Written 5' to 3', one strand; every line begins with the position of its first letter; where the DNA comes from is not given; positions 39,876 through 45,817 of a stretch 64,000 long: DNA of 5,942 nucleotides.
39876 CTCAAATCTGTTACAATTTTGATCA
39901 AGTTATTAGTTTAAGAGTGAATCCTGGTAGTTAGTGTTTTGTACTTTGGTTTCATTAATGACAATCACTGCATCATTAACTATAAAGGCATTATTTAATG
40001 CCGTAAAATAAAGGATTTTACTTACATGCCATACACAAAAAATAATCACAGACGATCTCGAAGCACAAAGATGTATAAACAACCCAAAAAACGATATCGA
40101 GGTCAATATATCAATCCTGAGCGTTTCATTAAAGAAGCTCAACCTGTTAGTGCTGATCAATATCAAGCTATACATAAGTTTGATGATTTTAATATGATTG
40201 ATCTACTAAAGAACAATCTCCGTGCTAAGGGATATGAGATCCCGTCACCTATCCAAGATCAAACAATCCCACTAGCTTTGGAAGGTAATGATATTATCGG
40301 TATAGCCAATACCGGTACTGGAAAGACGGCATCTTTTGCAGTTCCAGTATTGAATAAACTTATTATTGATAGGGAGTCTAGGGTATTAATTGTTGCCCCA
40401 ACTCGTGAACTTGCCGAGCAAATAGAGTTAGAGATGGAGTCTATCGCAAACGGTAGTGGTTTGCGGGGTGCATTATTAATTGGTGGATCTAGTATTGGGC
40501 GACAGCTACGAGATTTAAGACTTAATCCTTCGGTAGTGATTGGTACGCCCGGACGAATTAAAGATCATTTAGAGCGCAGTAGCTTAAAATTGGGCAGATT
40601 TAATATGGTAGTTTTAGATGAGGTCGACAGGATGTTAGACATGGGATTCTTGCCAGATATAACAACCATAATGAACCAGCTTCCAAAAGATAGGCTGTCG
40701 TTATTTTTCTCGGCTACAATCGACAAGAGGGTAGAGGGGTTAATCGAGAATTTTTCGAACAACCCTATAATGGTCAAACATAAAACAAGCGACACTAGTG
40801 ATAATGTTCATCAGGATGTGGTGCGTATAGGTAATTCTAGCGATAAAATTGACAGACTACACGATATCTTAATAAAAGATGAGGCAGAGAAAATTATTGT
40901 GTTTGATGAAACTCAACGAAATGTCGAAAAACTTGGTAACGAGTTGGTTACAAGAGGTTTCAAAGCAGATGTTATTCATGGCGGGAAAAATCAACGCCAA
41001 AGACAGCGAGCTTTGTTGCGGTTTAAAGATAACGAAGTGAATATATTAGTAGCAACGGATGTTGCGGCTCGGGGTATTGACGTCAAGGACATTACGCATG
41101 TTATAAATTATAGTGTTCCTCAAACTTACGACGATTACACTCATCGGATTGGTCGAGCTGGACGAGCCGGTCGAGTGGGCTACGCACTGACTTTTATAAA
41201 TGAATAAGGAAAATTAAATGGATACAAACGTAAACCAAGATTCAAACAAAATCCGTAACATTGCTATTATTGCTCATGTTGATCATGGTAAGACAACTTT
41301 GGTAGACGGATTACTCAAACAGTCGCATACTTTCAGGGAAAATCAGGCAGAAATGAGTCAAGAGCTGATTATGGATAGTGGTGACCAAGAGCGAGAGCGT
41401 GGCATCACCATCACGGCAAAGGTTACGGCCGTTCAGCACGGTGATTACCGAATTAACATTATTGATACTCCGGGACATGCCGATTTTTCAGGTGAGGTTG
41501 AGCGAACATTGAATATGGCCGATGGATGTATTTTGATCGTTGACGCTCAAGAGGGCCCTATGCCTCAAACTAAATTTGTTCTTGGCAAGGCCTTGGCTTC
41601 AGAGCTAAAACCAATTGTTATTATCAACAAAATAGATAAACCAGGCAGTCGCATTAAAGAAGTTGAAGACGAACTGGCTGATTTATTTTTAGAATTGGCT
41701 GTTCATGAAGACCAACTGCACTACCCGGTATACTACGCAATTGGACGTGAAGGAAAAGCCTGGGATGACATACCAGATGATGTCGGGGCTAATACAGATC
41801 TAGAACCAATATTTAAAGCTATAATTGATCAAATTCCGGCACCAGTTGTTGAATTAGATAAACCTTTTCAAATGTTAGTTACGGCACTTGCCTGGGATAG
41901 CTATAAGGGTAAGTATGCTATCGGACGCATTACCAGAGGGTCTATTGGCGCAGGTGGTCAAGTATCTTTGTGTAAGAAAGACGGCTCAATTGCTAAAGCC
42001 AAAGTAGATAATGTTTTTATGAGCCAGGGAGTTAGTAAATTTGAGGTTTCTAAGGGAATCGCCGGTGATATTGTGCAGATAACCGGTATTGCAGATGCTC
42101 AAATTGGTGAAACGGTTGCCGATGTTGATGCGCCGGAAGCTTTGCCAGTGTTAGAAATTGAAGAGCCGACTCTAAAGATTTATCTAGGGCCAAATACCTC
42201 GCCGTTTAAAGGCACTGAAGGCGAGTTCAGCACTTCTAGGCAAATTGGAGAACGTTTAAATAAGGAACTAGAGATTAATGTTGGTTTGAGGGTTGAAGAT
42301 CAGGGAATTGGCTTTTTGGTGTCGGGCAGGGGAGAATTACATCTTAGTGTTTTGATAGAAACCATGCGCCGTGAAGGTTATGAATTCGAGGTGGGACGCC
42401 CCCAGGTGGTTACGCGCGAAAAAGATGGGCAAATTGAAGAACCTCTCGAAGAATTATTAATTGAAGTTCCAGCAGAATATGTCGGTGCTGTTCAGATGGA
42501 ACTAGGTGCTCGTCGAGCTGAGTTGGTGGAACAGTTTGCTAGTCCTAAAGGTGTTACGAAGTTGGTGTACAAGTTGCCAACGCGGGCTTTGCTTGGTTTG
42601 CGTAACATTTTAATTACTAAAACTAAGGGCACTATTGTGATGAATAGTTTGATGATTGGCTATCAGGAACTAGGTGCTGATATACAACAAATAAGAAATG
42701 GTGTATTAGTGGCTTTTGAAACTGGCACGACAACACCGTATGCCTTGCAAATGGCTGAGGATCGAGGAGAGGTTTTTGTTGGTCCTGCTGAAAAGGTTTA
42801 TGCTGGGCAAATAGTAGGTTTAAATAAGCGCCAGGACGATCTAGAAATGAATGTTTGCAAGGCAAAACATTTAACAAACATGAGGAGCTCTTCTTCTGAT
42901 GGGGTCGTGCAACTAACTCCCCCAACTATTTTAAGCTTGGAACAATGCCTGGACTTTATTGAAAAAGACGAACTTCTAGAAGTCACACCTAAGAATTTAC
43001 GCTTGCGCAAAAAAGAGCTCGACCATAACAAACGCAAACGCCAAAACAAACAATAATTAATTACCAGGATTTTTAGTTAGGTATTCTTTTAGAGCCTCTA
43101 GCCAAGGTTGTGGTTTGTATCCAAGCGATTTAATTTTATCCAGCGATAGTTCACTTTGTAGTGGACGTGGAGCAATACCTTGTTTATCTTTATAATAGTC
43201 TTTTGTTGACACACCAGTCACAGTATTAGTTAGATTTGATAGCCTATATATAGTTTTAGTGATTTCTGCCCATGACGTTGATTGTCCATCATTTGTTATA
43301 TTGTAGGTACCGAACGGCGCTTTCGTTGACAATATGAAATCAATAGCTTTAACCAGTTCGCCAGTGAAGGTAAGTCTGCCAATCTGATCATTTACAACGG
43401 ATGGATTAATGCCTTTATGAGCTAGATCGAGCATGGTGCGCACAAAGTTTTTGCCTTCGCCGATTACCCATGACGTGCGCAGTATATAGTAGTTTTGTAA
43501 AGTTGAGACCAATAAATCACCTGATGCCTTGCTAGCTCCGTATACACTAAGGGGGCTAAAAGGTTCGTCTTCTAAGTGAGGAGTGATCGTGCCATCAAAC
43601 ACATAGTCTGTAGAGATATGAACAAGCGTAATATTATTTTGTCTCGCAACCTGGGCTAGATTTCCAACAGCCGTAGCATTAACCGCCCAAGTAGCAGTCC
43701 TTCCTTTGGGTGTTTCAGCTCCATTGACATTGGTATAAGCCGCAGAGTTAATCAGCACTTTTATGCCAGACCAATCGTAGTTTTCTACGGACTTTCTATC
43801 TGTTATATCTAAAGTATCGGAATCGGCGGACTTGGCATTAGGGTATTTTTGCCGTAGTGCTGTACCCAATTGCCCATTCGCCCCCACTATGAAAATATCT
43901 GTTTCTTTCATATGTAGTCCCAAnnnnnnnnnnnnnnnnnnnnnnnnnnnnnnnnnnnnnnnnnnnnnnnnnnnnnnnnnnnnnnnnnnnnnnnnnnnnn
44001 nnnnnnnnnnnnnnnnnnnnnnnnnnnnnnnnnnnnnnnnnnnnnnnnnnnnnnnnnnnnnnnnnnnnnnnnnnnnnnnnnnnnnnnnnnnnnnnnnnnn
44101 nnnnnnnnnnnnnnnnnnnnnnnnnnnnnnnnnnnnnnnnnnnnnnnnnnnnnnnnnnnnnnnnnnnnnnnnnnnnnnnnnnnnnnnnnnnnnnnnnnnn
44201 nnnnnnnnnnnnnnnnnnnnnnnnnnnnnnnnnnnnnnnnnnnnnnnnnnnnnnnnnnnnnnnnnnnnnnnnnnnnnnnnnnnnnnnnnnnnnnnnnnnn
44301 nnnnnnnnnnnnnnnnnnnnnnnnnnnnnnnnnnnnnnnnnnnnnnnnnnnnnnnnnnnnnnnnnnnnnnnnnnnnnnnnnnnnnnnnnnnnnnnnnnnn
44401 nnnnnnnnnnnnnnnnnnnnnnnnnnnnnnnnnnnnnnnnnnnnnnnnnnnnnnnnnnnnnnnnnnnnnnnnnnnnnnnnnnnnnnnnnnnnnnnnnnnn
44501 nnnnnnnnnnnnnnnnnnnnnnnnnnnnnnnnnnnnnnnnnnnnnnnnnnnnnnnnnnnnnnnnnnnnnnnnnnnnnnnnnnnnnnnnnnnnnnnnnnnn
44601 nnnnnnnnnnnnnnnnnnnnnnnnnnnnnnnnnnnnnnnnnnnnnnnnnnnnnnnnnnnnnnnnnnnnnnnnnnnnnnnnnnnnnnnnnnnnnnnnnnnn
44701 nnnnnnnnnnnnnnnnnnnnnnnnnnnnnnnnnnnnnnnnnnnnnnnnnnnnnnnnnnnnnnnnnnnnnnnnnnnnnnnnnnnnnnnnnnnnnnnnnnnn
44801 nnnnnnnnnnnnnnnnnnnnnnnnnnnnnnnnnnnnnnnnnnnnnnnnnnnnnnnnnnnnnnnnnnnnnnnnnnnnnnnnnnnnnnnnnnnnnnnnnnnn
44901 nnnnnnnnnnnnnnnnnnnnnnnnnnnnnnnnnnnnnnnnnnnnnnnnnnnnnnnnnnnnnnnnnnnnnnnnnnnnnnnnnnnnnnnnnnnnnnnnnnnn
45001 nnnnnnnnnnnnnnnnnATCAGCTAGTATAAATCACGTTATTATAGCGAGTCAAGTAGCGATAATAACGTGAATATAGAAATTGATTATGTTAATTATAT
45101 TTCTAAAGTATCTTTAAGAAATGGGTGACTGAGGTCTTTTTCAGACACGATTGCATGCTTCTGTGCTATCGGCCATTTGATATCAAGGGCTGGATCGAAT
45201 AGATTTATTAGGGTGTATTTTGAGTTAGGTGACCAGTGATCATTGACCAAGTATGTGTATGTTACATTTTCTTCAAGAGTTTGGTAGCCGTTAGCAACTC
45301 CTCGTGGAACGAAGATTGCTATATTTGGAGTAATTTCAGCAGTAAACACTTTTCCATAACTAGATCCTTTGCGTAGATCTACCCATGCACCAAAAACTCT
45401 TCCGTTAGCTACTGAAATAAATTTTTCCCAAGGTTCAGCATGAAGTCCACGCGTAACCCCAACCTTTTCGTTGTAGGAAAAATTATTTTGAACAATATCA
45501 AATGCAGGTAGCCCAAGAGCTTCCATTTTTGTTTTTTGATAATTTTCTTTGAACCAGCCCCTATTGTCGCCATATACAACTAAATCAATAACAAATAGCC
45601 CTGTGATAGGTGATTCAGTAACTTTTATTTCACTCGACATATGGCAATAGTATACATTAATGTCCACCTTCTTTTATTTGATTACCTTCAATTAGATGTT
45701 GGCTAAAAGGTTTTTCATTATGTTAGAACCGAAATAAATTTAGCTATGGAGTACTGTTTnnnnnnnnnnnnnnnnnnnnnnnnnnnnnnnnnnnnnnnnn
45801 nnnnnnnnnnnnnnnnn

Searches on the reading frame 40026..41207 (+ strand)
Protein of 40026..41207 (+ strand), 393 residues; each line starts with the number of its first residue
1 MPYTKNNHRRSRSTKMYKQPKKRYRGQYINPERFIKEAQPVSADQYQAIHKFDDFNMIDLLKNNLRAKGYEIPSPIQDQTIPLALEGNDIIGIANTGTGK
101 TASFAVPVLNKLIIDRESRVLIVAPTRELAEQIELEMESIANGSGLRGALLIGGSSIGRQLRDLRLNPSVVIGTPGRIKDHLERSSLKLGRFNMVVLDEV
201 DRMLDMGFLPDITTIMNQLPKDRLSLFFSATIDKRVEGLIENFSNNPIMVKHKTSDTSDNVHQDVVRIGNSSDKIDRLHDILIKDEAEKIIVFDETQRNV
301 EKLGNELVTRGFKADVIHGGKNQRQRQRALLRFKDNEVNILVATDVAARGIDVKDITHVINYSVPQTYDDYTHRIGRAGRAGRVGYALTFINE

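Call 26: search_protein_families(library=pfam, proteins=[window:40026-41207:+], max_evalue=0.01)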
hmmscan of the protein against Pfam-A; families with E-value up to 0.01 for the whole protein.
window:40026-41207:+ (393 aa): 7 families
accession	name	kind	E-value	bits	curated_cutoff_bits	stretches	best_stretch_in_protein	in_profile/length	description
PF00270.35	DEAD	-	1e-46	159.2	26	1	74-237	1-165/167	DEAD/DEAH box helicase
PF00271.37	Helicase_C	-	3.6e-33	114.5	23.5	1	273-382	1-110/110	Helicase conserved C-terminal domain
PF04851.21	ResIII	-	1.6e-09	38.3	22.5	1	93-233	29-163/164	Type III restriction enzyme, res subunit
PF16203.11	ERCC3_RAD25_C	-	0.00037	20.3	27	1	286-381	59-151/248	ERCC3/RAD25/XPB C-terminal helicase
PF13245.12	AAA_19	-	0.0055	17.3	25.1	0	84-172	8-72/134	AAA domain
PF13401.12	AAA_22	-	0.006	17.3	27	0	94-231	12-123/130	AAA domain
PF13604.12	AAA_30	-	0.0092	16.2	27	0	91-138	22-67/191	AAA domain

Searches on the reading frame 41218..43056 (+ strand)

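Call 26: search_protein_families(library=pfam, proteins=[window:41218-43056:+], max_evalue=0.01)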
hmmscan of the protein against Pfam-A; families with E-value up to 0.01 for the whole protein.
window:41218-43056:+ (612 aa): 8 families
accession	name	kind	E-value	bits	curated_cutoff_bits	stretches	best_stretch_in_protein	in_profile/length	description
PF00009.33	GTP_EFTU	-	9.6e-57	192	26.5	1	11-207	2-187/188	Elongation factor Tu GTP binding domain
PF21018.2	BipA_C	-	4.1e-44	149.3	23.8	1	494-602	1-109/110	TypA/BipA C-terminal domain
PF00679.30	EFG_C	-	1.9e-13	50.7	27.9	1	406-492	2-88/89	Elongation factor G C-terminus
PF03144.31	GTP_EFTU_D2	-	3.8e-08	34.1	30.3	1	231-300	1-72/73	Elongation factor Tu domain 2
PF22042.2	EF-G_D2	-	4.7e-07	30.3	27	1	216-302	1-83/84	Elongation factor G domain 2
PF01926.29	MMR_HSR1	-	1.6e-05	25.4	21.9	1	58-138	27-113/113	50S ribosome-binding GTPase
PF00735.24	Septin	-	0.0025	17.6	26.2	1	15-90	7-75/280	Septin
PF14492.12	EFG_III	-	0.0038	17.7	27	0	361-393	41-74/75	Elongation Factor G, domain III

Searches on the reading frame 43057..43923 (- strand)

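Call 9: search_protein_families(library=pfam, proteins=[window:43057-43923:-], max_evalue=0.001)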
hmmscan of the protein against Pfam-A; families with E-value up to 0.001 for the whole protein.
window:43057-43923:- (288 aa): 4 families
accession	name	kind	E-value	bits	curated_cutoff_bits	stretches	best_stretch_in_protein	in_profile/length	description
PF04321.23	RmlD_sub_bind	-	9.2e-63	212.4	27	1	9-284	2-284/287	RmlD substrate binding domain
PF01370.27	Epimerase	-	2.7e-16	60.1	20.9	1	10-209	1-239/240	NAD dependent epimerase/dehydratase family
PF16363.11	GDP_Man_Dehyd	-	3.1e-09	37.2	27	1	37-154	58-179/332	GDP-mannose 4,6 dehydratase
PF02719.21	Polysacc_synt_2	-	0.00015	21.5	20.2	1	38-146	61-156/293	Polysaccharide biosynthesis protein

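Call 45: search_protein_families(library=ncbifam, proteins=[window:43057-43923:-], max_evalue=0.00001)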
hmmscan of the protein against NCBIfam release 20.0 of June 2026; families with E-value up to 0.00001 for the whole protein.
window:43057-43923:- (288 aa): 3 families
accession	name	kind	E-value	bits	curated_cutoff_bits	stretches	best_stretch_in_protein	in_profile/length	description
TIGR01214.1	rmlD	equivalog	3.9e-58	196.8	224.05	1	10-283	2-283/285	dTDP-4-dehydrorhamnose reductase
NF007440.0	PRK09987.1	equivalog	4.1e-26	92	308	1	55-222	56-227/299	dTDP-4-dehydrorhamnose reductase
TIGR01181.1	dTDP_gluc_dehyt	equivalog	2.5e-12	46.5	365.1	1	39-272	58-297/321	dTDP-glucose 4,6-dehydratase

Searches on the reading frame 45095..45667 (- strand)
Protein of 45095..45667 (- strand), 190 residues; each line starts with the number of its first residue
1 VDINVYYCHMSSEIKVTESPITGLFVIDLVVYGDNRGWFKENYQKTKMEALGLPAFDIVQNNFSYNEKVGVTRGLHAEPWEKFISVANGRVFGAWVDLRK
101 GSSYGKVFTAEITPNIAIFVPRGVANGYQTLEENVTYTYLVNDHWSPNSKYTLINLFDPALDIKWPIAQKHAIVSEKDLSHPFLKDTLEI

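Call 9: search_protein_families(library=pfam, proteins=[window:45095-45667:-], max_evalue=0.001)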
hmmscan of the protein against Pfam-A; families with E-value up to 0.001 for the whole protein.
window:45095-45667:- (190 aa): 1 family
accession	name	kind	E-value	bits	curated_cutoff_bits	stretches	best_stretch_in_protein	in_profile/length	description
PF00908.23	dTDP_sugar_isom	-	7.5e-42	143.3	27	1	19-186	2-168/168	dTDP-4-dehydrorhamnose 3,5-epimerase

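Call 45: search_protein_families(library=ncbifam, proteins=[window:45095-45667:-], max_evalue=0.00001)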
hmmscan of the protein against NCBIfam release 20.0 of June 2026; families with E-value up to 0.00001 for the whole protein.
window:45095-45667:- (190 aa): 1 family
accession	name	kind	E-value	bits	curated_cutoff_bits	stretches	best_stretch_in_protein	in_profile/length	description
TIGR01221.1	rmlC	equivalog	1.5e-33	116.1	155.75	1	16-186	2-174/176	dTDP-4-dehydrorhamnose 3,5-epimerase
